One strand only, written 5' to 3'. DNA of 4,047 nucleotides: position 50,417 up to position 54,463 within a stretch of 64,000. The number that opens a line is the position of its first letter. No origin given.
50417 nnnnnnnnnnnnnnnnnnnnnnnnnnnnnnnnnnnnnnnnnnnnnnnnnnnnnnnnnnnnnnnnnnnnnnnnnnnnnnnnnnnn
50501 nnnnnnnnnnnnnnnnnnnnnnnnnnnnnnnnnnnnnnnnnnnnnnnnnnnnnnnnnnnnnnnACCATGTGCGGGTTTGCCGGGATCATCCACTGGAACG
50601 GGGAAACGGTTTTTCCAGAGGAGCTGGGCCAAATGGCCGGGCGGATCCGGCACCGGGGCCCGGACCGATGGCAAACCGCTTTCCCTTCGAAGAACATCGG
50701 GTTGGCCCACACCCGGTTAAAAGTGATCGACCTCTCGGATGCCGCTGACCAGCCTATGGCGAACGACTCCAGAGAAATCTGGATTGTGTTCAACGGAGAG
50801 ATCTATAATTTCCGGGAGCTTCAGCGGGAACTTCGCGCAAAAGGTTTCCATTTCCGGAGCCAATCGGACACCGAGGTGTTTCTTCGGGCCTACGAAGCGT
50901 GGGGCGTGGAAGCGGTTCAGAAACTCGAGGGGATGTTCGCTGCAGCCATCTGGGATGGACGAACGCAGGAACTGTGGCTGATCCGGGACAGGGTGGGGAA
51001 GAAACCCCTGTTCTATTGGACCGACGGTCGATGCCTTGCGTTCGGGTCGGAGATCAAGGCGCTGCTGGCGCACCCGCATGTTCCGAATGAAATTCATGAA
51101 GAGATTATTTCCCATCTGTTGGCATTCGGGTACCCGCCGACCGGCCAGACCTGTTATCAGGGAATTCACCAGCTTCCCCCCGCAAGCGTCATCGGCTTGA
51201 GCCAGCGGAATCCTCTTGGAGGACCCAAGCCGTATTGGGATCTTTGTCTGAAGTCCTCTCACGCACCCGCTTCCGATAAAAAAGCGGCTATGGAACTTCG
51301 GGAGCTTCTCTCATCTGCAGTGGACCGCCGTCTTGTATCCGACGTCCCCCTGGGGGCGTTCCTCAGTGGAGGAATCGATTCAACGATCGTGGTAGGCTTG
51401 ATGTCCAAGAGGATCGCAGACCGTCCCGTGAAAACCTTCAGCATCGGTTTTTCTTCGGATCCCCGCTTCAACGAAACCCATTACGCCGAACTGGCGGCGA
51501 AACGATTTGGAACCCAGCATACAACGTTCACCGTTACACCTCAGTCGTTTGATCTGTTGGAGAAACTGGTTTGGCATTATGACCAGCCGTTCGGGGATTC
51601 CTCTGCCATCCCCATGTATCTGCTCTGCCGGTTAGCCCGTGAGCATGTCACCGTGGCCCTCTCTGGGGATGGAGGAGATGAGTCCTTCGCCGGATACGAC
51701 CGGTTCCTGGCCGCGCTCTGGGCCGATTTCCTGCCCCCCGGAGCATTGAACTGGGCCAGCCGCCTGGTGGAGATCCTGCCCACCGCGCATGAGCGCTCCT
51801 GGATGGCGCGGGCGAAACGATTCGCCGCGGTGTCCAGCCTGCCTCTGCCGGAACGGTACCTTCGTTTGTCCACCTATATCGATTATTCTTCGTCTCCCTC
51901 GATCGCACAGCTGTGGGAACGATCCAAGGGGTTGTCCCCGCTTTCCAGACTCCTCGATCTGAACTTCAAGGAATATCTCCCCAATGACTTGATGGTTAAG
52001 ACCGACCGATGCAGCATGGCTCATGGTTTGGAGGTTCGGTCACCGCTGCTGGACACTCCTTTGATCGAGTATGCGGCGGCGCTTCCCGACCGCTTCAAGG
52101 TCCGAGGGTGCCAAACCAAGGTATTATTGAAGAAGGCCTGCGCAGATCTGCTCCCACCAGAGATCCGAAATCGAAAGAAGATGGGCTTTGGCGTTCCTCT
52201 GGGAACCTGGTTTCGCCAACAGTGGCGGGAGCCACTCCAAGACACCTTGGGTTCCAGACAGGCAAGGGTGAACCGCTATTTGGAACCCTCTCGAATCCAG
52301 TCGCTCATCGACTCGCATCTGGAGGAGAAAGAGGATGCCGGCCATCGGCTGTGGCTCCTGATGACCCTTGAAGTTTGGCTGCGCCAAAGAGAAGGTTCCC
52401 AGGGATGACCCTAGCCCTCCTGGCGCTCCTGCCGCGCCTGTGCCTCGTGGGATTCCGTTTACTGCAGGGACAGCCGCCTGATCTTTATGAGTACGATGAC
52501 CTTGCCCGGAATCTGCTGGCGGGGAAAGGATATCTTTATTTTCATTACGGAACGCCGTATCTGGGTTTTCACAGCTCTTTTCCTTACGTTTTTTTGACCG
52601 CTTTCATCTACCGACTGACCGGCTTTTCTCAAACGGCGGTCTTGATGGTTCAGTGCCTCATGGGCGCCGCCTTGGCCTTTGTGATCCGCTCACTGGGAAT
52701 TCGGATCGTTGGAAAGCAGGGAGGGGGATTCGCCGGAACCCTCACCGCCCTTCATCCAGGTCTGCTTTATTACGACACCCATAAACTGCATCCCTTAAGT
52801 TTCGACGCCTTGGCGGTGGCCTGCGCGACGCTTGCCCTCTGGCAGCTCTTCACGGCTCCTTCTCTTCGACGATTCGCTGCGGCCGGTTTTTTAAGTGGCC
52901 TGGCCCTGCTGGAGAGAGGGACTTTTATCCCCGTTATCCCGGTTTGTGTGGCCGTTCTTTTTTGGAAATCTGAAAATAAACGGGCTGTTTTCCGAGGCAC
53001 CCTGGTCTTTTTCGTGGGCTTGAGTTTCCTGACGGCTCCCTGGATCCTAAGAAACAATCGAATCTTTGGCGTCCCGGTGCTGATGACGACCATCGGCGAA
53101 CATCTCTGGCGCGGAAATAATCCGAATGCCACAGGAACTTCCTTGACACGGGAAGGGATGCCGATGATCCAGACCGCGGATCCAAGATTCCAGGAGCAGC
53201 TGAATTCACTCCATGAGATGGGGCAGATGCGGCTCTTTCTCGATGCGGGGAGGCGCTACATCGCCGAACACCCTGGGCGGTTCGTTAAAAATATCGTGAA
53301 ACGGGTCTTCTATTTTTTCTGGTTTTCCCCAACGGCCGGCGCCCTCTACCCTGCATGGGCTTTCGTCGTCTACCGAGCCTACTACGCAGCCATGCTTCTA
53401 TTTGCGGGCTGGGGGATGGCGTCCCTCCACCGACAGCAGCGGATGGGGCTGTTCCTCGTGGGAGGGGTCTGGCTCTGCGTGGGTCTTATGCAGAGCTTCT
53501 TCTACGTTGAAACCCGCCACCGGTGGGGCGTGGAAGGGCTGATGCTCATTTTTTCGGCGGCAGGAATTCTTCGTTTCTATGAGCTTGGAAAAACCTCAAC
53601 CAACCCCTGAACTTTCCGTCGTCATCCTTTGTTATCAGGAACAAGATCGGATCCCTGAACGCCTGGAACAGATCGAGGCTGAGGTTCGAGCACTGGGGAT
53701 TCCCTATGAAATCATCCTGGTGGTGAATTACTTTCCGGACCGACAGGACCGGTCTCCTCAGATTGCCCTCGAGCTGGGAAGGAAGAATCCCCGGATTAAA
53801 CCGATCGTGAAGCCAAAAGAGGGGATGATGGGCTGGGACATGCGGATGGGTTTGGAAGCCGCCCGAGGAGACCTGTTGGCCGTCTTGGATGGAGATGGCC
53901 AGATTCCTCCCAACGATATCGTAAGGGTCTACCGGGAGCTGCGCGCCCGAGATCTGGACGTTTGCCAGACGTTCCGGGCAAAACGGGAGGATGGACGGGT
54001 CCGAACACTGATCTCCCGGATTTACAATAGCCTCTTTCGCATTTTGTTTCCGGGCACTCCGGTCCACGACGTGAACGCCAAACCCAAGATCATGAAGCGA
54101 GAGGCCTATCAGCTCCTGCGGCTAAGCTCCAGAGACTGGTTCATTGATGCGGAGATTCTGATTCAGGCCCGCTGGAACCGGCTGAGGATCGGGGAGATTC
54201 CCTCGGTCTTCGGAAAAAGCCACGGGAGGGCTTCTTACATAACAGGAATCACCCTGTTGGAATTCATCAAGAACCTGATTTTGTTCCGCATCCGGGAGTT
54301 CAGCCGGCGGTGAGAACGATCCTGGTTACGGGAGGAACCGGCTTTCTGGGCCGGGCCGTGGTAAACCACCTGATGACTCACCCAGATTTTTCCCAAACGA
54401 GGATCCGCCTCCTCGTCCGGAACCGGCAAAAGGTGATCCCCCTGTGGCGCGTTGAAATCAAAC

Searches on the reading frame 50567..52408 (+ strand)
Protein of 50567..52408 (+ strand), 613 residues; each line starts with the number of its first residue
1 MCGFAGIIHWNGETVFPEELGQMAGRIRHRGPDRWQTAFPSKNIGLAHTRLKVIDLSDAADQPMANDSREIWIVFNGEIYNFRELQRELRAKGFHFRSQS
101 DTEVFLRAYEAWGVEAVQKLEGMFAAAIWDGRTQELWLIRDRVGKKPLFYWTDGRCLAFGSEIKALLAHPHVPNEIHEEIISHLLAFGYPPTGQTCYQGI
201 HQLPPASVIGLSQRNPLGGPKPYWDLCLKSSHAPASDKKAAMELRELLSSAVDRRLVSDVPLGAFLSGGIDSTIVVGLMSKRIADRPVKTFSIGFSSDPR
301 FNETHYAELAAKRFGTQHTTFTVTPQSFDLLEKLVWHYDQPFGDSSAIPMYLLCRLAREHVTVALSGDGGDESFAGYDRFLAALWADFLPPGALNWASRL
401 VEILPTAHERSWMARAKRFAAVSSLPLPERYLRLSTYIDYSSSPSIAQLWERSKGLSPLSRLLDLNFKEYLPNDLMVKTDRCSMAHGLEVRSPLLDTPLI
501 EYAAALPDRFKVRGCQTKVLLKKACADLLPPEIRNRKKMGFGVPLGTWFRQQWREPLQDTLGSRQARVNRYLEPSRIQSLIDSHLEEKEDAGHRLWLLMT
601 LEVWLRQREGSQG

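Call 7: search_protein_families(library=pfam, proteins=[window:50567-52408:+], max_evalue=0.001)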
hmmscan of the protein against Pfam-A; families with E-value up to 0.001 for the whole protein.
window:50567-52408:+ (613 aa): 3 families
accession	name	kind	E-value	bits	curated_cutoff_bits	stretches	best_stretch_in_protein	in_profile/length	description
PF00733.27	Asn_synthase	-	5.4e-103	345.8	21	1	243-606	1-354/354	Asparagine synthase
PF13537.11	GATase_7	-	6.6e-45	152.5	25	1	48-168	1-123/123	Glutamine amidotransferase domain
PF13522.11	GATase_6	-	3.1e-43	147.4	27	1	39-162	7-130/130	Glutamine amidotransferase domain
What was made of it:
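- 50567..52408 (+): AsnB-like glutamine amidotransferase immediately downstream; a frequent syntenic partner. Pfam Asn_synthase + GATase_7 (call 7).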

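Call 89: search_protein_families(library=ncbifam, proteins=[window:50567-52408:+], max_evalue=0.00001)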
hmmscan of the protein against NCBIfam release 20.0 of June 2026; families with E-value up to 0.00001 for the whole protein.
window:50567-52408:+ (613 aa): 9 families
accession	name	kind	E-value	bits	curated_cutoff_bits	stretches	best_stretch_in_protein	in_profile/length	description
TIGR03108.1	eps_aminotran_1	hypoth_equivalog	3.1e-173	577.8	816.9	2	1-380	1-377/628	XrtA/PEP-CTERM system amidotransferase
TIGR01536.1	asn_synth_AEB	equivalog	1e-149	499.9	267.1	1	2-541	1-517/517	asparagine synthase (glutamine-hydrolyzing)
TIGR03104.1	trio_amidotrans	equivalog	5.8e-115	384.8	570.1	1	1-607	1-588/589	N-acetylglutaminylglutamine amidotransferase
NF006949.0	PRK09431.1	equivalog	5.6e-82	276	499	3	1-169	1-168/554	asparagine synthase B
NF033535.1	lass_lactam_cya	exception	1.2e-81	275.2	525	2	1-375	1-377/668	lasso peptide isopeptide bond-forming cyclase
NF033561.1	macrolact_Ik_Al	subfamily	2.4e-20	72.7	300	1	132-538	89-489/561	albusnodin/ikarugamycin family macrolactam cyclase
TIGR01135.1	glmS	equivalog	6e-11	41.5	418.05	1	40-169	62-200/607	glutamine--fructose-6-phosphate transaminase (isomerizing)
NF001484.0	PRK00331.1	subfamily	7.4e-11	41.1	381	1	41-179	64-211/601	isomerizing glutamine--fructose-6-phosphate transaminase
TIGR01134.1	purF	equivalog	3.4e-09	36.6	350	1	43-167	65-200/432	amidophosphoribosyltransferase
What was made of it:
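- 50567..52408 (+): It is closest to the XrtA/PEP-CTERM amidotransferase TIGR03108, 578 bits, below the cutoff of 817 (call 89).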

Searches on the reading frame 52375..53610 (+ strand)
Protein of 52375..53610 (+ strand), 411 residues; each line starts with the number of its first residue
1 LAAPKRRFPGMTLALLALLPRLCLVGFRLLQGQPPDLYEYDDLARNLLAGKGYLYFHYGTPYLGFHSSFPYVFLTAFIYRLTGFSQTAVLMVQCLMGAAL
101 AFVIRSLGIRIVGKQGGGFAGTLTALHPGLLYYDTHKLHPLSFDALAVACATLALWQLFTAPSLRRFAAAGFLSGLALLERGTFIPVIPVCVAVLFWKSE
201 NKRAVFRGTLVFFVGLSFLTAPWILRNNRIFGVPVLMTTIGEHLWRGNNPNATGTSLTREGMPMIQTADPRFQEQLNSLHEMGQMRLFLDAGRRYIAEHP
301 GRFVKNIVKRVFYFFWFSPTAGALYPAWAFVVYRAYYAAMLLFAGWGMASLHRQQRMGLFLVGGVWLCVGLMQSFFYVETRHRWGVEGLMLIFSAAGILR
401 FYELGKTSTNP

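Call 7: search_protein_families(library=pfam, proteins=[window:52375-53610:+], max_evalue=0.001)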
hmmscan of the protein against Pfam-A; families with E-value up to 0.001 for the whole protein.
window:52375-53610:+ (411 aa): 1 family
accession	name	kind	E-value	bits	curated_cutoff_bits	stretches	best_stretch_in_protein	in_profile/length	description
PF13231.12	PMT_2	-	4.7e-09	37.1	26.1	1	73-218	8-150/160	Dolichyl-phosphate-mannose-protein mannosyltransferase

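Call 89: search_protein_families(library=ncbifam, proteins=[window:52375-53610:+], max_evalue=0.00001)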
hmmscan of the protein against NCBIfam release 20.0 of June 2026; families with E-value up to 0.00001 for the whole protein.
window:52375-53610:+ (411 aa): 0 families

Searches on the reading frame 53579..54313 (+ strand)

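Call 8: search_protein_families(library=pfam, proteins=[window:53579-54313:+], max_evalue=0.001)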
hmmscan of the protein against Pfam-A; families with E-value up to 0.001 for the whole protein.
window:53579-54313:+ (244 aa): 2 families
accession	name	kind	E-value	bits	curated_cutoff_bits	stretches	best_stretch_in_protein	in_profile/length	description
PF00535.33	Glycos_transf_2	-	2.7e-18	66.9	23.3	1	13-177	1-164/168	Glycosyl transferase family 2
PF13641.12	Glyco_tranf_2_3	-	1.8e-06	28.6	27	1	10-136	1-126/230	Glycosyltransferase like family 2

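Call 89: search_protein_families(library=ncbifam, proteins=[window:53579-54313:+], max_evalue=0.00001)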
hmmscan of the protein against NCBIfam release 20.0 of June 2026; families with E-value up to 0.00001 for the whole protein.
window:53579-54313:+ (244 aa): 3 families
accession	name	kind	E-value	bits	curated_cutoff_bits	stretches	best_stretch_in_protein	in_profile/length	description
NF007986.1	PRK10714.1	equivalog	4.4e-15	55.5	529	1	10-155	6-148/316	undecaprenyl-phosphate 4-deoxy-4-formamido-L-arabinose transferase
NF047588.1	GlcsyltransPgfSStrep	equivalog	1.9e-07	30.6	500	1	12-177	3-164/308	glycosyltransferase PgfS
NF038302.1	EPS_HpsE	equivalog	8.6e-06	24.9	300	0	11-116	2-106/307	hormogonium polysaccharide biosynthesis glycosyltransferase HpsE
